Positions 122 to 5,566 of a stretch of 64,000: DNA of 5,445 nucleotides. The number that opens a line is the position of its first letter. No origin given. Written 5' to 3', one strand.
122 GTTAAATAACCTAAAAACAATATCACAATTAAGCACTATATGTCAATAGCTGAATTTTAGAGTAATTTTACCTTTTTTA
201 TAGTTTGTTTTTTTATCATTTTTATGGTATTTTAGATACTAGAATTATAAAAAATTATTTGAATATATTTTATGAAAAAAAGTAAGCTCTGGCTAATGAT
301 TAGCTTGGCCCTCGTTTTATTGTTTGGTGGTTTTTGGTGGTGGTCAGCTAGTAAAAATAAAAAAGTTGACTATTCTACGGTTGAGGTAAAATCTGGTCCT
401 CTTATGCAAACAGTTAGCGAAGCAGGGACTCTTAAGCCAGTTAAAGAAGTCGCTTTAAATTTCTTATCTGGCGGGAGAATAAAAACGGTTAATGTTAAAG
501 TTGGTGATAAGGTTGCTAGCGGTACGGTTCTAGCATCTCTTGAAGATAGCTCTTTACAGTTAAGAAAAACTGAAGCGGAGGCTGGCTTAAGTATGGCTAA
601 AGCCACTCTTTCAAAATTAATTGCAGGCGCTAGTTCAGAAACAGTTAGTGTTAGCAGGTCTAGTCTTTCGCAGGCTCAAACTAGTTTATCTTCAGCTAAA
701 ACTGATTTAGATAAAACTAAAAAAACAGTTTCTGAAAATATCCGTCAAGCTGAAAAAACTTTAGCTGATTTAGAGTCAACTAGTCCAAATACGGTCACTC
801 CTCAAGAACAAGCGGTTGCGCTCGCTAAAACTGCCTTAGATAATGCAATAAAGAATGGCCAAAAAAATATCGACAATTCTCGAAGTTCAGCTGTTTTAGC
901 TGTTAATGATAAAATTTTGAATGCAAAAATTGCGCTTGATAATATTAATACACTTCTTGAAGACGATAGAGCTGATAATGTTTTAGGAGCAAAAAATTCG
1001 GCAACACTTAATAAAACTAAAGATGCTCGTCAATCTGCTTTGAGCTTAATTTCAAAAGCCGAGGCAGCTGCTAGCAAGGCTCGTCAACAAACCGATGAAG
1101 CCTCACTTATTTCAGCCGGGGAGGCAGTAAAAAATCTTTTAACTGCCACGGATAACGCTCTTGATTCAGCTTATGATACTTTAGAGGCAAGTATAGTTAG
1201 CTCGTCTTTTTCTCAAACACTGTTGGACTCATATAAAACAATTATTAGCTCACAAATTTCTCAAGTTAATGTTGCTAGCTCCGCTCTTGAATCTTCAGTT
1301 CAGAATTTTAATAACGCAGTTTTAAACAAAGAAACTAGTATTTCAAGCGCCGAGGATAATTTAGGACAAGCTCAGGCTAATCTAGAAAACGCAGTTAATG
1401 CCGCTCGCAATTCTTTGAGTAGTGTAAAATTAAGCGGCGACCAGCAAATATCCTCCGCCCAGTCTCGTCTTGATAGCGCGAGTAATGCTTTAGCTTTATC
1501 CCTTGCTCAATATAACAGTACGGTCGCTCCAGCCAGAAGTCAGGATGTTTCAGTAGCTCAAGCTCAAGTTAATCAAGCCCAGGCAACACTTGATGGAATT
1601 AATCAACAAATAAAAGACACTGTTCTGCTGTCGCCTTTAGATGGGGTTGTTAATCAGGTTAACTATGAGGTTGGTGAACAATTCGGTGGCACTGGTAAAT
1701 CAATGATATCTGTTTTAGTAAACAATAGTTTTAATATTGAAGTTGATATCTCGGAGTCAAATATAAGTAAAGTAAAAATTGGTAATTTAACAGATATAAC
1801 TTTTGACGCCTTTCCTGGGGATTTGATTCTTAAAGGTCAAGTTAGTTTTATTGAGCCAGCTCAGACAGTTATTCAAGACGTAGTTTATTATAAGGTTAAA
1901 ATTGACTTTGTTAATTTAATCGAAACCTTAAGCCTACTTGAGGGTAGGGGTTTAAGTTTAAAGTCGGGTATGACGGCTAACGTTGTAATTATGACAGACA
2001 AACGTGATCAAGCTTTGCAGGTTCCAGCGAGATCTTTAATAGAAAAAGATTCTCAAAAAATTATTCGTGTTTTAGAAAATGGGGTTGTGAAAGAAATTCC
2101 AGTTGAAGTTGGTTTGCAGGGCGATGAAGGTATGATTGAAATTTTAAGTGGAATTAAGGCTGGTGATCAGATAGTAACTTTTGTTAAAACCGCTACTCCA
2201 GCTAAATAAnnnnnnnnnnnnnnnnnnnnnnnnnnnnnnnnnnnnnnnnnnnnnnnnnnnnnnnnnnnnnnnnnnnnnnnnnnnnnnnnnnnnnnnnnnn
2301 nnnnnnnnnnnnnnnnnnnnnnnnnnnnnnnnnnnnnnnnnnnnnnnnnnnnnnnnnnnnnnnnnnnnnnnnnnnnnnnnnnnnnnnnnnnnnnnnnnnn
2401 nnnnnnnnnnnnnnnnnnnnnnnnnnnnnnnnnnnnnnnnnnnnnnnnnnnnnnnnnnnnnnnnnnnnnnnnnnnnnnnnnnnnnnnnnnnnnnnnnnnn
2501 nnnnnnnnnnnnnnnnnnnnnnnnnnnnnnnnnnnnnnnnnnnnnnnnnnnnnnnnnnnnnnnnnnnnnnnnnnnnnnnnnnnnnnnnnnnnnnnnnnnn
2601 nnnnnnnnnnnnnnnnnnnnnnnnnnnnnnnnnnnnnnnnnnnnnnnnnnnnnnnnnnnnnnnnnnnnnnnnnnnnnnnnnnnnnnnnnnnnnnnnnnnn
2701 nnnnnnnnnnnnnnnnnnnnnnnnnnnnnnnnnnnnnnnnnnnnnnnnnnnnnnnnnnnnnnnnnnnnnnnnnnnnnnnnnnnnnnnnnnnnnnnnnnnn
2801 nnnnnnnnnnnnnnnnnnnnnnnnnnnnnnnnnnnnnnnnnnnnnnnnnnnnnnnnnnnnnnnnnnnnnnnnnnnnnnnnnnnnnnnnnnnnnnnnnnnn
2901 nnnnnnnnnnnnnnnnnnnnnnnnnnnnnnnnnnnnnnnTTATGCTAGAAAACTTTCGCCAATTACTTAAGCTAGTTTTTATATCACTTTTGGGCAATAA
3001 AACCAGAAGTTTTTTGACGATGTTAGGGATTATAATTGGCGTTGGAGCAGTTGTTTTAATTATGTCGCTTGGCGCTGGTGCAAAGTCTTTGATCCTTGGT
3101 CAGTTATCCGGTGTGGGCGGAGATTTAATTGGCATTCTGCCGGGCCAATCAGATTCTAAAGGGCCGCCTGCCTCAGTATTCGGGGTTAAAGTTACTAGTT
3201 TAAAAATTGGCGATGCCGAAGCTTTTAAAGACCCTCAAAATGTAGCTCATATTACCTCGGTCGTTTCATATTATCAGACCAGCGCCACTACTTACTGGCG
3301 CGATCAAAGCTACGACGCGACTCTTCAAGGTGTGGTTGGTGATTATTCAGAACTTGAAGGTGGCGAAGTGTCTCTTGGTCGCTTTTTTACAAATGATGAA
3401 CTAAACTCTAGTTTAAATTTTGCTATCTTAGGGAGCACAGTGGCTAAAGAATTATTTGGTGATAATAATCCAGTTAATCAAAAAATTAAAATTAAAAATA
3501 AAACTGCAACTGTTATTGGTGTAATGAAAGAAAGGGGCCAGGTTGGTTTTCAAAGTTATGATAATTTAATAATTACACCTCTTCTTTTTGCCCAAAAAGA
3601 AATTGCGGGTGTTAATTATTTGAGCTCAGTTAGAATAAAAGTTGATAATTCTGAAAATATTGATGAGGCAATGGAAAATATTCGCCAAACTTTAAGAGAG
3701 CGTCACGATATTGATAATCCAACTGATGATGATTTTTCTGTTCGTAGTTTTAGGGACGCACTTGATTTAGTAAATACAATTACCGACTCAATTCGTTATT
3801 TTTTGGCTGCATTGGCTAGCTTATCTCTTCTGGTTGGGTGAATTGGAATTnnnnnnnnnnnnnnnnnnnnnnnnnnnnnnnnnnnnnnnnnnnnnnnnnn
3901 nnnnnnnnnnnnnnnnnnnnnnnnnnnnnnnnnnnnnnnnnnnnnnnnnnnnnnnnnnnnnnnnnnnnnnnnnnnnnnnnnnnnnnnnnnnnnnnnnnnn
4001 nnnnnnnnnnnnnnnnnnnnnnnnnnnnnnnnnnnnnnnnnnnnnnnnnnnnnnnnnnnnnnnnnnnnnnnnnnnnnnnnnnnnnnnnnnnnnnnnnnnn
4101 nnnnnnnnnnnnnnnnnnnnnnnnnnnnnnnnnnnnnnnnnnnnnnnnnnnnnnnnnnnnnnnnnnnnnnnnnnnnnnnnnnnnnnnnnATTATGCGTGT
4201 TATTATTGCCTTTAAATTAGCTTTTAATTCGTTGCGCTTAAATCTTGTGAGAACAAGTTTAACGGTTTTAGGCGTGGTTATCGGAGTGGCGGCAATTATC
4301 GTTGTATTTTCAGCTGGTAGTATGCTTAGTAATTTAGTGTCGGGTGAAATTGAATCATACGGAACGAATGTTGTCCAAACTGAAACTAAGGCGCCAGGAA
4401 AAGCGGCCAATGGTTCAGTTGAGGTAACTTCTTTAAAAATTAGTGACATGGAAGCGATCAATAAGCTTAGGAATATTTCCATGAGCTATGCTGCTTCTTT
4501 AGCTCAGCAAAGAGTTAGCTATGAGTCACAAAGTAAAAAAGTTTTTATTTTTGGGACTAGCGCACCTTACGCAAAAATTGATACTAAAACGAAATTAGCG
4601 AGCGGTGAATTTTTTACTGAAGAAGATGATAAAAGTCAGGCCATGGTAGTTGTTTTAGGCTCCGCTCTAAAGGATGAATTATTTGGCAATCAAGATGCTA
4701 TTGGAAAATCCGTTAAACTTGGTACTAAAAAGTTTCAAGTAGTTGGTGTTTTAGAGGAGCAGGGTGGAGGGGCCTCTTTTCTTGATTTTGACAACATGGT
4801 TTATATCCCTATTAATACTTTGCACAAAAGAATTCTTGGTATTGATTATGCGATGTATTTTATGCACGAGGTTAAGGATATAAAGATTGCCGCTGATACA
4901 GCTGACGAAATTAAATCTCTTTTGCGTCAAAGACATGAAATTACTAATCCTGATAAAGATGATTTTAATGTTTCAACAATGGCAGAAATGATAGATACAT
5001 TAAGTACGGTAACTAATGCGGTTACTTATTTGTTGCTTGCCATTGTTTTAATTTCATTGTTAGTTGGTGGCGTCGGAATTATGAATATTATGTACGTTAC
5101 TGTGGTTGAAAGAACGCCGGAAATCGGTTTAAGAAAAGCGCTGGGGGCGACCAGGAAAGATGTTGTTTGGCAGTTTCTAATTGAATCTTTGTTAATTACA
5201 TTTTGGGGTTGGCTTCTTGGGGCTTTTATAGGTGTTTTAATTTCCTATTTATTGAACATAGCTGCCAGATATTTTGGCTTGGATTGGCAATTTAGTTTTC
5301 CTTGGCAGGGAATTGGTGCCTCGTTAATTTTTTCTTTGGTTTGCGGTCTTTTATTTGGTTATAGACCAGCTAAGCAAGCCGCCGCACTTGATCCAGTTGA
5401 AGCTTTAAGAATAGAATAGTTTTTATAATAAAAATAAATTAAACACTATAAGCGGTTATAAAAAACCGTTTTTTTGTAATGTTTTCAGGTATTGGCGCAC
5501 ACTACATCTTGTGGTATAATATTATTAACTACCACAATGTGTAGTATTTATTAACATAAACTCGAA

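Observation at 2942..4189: In-frame TGA exactly at the universally conserved Gly of the FtsX motif, while no gene in the window terminates with TGA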

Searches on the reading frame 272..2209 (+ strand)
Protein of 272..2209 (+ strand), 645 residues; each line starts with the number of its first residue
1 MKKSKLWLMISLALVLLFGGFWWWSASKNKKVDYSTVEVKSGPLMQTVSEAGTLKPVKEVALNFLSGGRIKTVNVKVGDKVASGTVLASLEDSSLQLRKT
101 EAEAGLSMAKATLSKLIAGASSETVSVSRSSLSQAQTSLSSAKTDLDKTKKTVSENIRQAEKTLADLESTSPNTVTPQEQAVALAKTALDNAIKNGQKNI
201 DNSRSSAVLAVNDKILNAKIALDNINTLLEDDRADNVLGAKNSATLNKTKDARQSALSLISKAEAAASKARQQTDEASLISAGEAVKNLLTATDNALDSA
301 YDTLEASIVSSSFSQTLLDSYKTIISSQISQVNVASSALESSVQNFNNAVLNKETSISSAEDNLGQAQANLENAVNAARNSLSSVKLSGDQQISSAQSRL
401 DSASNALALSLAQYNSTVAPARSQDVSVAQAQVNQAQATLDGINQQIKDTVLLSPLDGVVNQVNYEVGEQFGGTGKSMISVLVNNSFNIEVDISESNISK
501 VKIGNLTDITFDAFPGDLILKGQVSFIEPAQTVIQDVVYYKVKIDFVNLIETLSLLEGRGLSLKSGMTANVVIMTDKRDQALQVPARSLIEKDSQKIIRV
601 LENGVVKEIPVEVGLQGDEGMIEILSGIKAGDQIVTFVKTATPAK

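Call 17: search_protein_families(library=pfam, proteins=[window:272-2209:+], max_evalue=0.00001)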
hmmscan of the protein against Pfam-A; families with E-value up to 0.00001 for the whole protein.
window:272-2209:+ (645 aa): 2 families
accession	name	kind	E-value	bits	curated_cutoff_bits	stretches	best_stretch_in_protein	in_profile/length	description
PF13437.12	HlyD_3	-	7.2e-12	46.4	22.2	1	452-545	2-92/106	HlyD family secretion protein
PF16576.10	HlyD_D23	-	2e-08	34.2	30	1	393-530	48-187/214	Barrel-sandwich domain of CusB or HlyD membrane-fusion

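Call 40: find_related_loci(query=A1, collection=metagenome_contigs, flank=10000)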
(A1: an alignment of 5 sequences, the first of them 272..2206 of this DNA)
Query A1 (645 aa) in metagenome_contigs; peptide patterns used: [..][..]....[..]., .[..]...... (x = any residue, [..] = any of these).
600 stretches matched a pattern (row limit reached: there are more); 14 encode a relative of the query (tblastn E <= 1e-3); 14 distinct loci.
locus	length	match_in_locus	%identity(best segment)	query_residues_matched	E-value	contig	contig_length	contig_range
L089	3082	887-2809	65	1-641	0e+0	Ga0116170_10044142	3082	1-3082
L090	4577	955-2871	63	1-639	0e+0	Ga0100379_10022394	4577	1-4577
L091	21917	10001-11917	64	1-639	0e+0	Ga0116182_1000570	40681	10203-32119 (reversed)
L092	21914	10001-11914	58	1-639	0e+0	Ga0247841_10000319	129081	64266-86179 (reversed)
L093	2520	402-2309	53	7-642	0e+0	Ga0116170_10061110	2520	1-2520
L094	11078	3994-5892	52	7-639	0e+0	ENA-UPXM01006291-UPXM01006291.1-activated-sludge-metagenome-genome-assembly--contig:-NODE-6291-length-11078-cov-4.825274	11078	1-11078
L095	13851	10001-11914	51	2-640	0e+0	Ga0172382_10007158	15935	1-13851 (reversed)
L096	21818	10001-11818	52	34-639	0e+0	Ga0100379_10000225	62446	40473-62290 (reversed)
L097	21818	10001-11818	52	34-639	0e+0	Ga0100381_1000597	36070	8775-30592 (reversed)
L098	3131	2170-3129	39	1-338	2e-52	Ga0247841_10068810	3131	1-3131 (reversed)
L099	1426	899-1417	55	1-175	6e-53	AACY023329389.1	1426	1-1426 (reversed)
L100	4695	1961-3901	25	5-635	4e-31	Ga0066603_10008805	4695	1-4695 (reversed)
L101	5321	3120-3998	26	35-636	5e-13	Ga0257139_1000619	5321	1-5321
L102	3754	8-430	28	12-162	2e-9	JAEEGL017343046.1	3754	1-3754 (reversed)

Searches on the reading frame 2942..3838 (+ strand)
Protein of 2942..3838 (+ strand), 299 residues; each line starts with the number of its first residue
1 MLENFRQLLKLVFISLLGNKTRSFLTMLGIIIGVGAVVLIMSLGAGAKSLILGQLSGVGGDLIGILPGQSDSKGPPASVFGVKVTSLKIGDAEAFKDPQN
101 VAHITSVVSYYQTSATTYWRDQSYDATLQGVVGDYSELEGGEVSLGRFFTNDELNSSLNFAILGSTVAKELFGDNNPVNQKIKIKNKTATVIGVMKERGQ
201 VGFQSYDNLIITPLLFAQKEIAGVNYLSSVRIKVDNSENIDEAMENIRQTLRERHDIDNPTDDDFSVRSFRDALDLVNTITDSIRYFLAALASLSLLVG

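Call 7: find_encoding_contigs(protein=window:2942-3838:+, flank=10000, max_places=10)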
Protein window:2942-3838:+ (299 aa): no gene with exactly this product is on record in the collection.

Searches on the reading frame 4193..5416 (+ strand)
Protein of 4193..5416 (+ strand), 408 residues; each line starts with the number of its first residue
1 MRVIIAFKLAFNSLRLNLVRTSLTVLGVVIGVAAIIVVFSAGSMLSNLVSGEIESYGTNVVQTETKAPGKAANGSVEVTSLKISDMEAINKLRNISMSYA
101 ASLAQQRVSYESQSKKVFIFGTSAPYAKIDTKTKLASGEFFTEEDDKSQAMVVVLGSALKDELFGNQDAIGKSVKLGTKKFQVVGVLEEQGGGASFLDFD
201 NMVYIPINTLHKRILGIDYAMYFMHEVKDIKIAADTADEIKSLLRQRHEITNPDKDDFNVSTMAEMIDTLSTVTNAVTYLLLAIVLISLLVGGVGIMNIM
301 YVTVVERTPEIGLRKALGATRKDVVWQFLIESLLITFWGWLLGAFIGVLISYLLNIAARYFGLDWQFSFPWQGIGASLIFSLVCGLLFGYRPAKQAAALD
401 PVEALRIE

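Call 8: find_encoding_contigs(protein=window:4193-5416:+, flank=10000, max_places=10)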
Protein window:4193-5416:+ (408 aa): no gene with exactly this product is on record in the collection.
